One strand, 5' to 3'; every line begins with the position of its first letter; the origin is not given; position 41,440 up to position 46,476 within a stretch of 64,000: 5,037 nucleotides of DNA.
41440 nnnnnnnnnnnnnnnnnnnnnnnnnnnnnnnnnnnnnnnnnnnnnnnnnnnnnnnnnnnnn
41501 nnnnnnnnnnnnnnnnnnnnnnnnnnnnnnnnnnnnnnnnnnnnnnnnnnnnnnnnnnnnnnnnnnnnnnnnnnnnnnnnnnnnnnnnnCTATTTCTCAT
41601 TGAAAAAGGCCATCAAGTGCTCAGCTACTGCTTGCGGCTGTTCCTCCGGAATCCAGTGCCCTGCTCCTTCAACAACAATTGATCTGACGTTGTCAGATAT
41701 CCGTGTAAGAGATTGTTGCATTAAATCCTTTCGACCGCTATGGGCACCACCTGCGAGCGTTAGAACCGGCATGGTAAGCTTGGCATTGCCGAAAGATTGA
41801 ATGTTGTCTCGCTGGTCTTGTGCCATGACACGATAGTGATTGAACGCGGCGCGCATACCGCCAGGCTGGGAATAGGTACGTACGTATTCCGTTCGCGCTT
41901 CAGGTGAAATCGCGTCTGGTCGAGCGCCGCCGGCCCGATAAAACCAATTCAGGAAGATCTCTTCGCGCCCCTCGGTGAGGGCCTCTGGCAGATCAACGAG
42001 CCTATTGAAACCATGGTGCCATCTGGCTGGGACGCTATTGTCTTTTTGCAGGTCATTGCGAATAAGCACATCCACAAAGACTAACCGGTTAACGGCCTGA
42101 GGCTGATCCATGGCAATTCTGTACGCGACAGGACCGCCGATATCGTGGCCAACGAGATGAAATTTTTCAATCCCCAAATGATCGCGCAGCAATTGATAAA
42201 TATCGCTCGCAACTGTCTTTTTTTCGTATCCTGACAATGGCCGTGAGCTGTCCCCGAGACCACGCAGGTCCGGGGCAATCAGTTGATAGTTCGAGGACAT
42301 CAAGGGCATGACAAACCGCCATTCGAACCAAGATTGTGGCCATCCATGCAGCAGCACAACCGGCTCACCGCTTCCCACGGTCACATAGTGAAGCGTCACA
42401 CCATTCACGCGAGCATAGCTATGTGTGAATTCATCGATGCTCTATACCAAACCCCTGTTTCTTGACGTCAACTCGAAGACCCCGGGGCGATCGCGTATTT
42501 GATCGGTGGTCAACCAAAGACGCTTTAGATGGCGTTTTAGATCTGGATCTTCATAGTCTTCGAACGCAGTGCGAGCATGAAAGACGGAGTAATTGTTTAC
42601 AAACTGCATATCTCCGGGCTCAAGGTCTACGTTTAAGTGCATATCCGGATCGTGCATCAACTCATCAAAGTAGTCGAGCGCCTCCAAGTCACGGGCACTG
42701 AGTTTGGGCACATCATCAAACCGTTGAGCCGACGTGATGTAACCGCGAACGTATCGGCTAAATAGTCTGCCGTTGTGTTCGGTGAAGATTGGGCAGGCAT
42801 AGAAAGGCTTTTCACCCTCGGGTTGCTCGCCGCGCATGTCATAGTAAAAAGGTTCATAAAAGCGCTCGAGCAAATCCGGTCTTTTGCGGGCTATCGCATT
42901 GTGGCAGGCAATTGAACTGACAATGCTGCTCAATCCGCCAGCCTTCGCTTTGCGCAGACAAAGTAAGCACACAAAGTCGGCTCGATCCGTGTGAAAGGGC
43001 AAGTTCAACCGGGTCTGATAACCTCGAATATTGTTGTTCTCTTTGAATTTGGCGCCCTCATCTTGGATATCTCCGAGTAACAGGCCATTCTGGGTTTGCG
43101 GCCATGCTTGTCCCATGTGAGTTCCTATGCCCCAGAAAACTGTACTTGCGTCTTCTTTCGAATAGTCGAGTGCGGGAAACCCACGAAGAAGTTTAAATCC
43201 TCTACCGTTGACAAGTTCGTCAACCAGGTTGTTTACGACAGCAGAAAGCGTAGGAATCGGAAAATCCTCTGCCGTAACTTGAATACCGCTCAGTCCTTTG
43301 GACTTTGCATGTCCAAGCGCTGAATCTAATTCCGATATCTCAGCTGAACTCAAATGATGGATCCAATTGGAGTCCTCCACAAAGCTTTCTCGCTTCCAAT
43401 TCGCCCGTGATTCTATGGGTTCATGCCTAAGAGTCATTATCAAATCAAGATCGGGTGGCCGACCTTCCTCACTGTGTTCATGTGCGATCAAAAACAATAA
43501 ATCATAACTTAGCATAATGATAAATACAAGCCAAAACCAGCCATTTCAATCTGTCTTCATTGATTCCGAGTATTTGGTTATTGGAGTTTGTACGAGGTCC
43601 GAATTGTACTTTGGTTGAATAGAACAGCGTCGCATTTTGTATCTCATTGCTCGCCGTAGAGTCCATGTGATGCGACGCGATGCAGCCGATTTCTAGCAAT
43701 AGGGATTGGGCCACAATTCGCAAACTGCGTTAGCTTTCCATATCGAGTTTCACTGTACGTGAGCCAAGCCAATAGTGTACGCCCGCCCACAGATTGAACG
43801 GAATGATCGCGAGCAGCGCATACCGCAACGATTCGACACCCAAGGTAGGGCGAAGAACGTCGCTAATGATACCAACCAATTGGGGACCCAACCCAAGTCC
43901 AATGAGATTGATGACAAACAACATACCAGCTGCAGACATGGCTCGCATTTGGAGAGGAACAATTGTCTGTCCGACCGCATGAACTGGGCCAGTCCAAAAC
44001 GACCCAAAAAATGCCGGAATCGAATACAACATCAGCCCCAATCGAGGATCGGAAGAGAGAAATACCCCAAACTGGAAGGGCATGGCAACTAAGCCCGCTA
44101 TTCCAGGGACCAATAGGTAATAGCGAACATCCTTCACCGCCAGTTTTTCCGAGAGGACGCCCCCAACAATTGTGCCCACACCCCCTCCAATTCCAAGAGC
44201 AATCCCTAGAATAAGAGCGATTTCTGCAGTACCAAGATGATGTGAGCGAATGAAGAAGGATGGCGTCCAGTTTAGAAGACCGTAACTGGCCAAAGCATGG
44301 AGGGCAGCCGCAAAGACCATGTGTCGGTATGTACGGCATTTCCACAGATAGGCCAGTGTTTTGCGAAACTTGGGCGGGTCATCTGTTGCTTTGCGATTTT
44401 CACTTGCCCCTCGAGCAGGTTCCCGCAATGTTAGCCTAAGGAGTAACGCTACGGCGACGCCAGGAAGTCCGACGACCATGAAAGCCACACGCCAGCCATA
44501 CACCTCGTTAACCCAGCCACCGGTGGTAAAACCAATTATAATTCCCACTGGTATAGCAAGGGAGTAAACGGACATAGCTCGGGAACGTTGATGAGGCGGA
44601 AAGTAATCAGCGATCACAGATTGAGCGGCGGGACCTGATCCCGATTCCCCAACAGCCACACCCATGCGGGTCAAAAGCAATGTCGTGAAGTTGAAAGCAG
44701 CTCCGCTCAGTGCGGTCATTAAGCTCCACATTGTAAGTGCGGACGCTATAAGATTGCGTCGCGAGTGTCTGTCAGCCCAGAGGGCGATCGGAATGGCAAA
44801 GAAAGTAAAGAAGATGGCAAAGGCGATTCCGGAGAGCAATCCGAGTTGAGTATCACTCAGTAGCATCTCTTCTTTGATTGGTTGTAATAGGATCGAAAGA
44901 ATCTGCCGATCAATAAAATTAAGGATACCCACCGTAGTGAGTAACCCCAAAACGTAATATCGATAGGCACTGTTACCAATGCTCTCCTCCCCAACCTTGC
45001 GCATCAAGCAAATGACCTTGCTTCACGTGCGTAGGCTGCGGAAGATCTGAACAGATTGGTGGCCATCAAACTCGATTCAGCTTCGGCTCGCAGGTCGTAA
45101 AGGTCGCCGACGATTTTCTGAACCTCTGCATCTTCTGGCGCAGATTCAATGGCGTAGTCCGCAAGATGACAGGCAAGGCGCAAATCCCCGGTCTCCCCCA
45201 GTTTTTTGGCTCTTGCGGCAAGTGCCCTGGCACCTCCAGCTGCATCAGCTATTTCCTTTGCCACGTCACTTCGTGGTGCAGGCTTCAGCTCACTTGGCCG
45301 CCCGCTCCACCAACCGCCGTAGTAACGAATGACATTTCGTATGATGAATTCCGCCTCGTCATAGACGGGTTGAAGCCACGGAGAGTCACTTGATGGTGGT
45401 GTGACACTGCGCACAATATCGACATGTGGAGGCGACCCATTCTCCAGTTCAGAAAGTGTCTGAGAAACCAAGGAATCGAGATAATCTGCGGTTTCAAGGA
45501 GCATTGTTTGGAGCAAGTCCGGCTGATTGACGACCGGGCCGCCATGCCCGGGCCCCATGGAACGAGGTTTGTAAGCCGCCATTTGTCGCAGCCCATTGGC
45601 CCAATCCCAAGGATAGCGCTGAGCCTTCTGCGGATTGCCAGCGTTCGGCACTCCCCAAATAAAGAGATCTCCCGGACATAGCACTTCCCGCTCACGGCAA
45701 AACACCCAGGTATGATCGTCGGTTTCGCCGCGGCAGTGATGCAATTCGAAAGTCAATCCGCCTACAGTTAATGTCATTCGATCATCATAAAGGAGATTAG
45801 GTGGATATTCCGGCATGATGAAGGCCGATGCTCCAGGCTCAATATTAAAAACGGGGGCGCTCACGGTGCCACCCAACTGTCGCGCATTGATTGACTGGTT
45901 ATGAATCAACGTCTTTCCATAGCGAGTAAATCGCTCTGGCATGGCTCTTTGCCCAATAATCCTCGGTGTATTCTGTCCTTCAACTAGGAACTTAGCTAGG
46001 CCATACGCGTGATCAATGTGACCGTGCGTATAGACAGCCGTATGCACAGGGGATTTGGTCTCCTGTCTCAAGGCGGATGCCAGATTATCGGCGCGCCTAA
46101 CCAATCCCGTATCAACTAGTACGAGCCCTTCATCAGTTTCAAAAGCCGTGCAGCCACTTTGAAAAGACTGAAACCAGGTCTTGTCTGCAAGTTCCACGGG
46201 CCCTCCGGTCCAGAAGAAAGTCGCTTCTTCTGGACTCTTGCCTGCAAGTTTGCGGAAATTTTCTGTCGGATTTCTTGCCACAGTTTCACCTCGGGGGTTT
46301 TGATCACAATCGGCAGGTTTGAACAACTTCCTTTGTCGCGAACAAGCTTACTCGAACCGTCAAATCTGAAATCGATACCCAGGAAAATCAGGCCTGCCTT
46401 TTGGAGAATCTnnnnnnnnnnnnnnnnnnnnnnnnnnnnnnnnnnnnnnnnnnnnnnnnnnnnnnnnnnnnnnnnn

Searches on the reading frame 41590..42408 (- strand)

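Call 8: search_protein_families(library=pfam, proteins=[window:41590-42408:-])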
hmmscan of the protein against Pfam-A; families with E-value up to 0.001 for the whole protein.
window:41590-42408:- (272 aa): 3 families
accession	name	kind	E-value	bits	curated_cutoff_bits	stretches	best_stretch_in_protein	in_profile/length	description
PF00561.26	Abhydrolase_1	-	2.1e-28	100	25.8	1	16-257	2-244/245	alpha/beta hydrolase fold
PF12697.13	Abhydrolase_6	-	2.1e-23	84.6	26.3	1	17-263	1-216/217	Alpha/beta hydrolase family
PF12146.15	Hydrolase_4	-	5.2e-05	23.1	27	1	17-117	7-112/239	Serine aminopeptidase, S33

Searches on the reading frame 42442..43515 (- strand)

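Call 8: search_protein_families(library=pfam, proteins=[window:42442-43515:-])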
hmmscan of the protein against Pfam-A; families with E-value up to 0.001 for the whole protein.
window:42442-43515:- (357 aa): 1 family
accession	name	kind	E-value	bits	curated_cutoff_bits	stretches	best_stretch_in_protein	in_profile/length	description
PF02668.22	TauD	-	4.7e-37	128.8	27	1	80-334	9-267/267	Taurine catabolism dioxygenase TauD, TfdA family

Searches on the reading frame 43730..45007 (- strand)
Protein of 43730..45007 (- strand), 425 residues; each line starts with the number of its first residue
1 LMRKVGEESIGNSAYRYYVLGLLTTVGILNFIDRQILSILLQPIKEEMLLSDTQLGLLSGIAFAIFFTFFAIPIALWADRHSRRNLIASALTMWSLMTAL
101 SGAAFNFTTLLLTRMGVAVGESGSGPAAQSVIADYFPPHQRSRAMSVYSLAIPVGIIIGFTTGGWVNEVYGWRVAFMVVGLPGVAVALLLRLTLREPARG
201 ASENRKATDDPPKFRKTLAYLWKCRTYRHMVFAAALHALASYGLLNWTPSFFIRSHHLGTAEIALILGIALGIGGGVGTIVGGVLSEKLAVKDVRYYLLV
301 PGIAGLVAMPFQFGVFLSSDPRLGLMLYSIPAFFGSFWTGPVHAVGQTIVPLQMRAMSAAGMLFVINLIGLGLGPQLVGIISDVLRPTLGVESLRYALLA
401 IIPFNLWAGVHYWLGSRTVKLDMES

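Call 8: search_protein_families(library=pfam, proteins=[window:43730-45007:-])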
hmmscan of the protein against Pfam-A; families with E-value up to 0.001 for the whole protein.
window:43730-45007:- (425 aa): 3 families
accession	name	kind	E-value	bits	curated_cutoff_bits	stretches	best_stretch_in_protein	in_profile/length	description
PF07690.21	MFS_1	-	8.1e-45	153.7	33.4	1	25-375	3-347/347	Major Facilitator Superfamily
PF03137.26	OATP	-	8.3e-07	28.1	25.8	1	205-293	273-361/545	Organic Anion Transporter Polypeptide (OATP) family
PF00083.30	Sugar_tr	-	1.2e-06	28.1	22.3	1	51-209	44-206/452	Sugar (and other) transporter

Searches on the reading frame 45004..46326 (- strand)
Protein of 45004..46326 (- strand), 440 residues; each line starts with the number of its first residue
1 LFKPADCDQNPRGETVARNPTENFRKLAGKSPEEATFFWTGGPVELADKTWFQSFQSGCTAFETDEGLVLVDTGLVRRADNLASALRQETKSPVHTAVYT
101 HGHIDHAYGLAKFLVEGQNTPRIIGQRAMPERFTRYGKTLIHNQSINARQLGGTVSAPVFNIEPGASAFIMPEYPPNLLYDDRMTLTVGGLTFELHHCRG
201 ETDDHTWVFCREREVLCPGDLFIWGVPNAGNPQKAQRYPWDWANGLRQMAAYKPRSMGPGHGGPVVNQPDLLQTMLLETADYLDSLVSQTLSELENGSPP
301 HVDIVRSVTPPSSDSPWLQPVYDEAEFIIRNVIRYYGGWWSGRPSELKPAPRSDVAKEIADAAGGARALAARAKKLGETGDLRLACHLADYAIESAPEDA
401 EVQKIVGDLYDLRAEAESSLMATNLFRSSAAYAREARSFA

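Call 9: search_protein_families(library=pfam, proteins=[window:45004-46326:-])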
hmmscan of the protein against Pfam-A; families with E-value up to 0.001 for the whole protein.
window:45004-46326:- (440 aa): 3 families
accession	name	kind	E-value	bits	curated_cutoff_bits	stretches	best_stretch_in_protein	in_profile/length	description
PF14863.12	Alkyl_sulf_dimr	-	2.6e-25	89.9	26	1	303-434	4-137/139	Alkyl sulfatase dimerisation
PF00753.33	Lactamase_B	-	4.6e-17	63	22.7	1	58-223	7-152/196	Metallo-beta-lactamase superfamily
PF12706.13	Lactamase_B_2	-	0.0001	22.4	27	1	69-148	3-87/200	Beta-lactamase superfamily domain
